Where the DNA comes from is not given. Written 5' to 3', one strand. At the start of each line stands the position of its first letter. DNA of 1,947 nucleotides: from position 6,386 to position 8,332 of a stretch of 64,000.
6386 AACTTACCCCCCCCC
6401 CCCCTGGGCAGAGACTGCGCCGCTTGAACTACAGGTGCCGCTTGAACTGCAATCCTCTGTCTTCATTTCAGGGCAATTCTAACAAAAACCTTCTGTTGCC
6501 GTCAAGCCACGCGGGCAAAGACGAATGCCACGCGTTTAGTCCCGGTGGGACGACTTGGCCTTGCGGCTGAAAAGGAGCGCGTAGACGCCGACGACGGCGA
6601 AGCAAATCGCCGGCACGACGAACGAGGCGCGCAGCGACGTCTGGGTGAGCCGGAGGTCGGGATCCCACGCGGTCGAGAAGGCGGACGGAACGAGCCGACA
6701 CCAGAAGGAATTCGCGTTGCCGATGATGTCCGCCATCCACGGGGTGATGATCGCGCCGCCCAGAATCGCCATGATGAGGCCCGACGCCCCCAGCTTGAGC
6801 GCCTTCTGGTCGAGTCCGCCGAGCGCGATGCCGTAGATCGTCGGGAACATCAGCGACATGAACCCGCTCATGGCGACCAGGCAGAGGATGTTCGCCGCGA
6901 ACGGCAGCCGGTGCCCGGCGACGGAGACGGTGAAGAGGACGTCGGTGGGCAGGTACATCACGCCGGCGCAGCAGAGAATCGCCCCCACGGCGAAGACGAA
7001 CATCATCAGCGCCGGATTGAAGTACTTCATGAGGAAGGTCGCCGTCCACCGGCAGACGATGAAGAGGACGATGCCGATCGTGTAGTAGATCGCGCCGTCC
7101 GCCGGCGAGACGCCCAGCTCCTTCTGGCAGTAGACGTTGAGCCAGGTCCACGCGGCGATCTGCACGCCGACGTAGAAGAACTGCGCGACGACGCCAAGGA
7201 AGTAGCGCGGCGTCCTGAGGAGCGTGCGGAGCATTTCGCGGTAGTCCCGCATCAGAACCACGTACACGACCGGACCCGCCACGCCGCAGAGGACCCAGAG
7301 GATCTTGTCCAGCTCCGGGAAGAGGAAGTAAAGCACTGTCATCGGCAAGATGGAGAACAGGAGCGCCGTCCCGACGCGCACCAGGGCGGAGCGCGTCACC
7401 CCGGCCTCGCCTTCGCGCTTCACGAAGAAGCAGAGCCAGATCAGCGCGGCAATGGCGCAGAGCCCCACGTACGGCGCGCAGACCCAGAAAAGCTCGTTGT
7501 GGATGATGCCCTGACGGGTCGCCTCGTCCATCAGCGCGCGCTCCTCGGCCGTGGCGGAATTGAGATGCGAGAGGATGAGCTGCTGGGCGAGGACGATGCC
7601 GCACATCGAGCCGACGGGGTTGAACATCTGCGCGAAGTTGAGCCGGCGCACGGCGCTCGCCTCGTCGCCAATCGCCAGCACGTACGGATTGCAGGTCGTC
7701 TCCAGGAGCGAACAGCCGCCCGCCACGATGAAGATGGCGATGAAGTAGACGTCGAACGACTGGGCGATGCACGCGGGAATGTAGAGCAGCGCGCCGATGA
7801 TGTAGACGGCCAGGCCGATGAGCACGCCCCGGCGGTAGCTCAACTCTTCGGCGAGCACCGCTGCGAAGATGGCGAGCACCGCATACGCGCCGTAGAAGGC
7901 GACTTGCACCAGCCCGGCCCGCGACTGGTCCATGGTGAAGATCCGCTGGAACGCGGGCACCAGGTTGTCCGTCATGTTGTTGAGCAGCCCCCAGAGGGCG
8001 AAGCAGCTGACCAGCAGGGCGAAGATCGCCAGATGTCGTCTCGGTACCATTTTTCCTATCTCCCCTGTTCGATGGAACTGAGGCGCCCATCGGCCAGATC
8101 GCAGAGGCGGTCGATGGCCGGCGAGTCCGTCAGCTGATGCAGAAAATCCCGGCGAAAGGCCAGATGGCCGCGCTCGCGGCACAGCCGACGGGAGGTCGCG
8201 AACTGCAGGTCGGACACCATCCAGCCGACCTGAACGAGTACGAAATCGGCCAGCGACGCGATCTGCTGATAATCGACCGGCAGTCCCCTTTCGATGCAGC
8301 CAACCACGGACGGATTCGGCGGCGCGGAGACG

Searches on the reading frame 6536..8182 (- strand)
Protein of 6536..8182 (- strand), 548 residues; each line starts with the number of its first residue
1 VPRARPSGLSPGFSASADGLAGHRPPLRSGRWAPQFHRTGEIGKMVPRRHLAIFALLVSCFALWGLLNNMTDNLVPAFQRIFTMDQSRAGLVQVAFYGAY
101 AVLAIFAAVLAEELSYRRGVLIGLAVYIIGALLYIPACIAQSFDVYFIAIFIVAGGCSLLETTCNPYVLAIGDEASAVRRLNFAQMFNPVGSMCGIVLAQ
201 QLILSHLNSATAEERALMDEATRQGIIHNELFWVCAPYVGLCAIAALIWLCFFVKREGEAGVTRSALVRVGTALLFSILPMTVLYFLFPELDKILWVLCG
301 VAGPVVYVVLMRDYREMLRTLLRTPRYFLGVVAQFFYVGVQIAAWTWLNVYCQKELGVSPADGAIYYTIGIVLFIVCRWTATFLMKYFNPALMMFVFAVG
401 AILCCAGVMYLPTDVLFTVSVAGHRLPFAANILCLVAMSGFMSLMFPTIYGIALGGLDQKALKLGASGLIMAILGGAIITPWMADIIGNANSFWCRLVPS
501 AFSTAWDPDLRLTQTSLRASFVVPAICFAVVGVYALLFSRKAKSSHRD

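Call 92: search_protein_families(library=pfam, proteins=[window:6536-8182:-], max_evalue=0.001)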
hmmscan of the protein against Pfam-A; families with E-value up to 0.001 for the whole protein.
window:6536-8182:- (548 aa): 1 family
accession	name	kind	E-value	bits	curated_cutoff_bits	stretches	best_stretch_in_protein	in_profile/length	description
PF07690.21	MFS_1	-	1.3e-23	83.9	33.4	1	60-477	4-344/347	Major Facilitator Superfamily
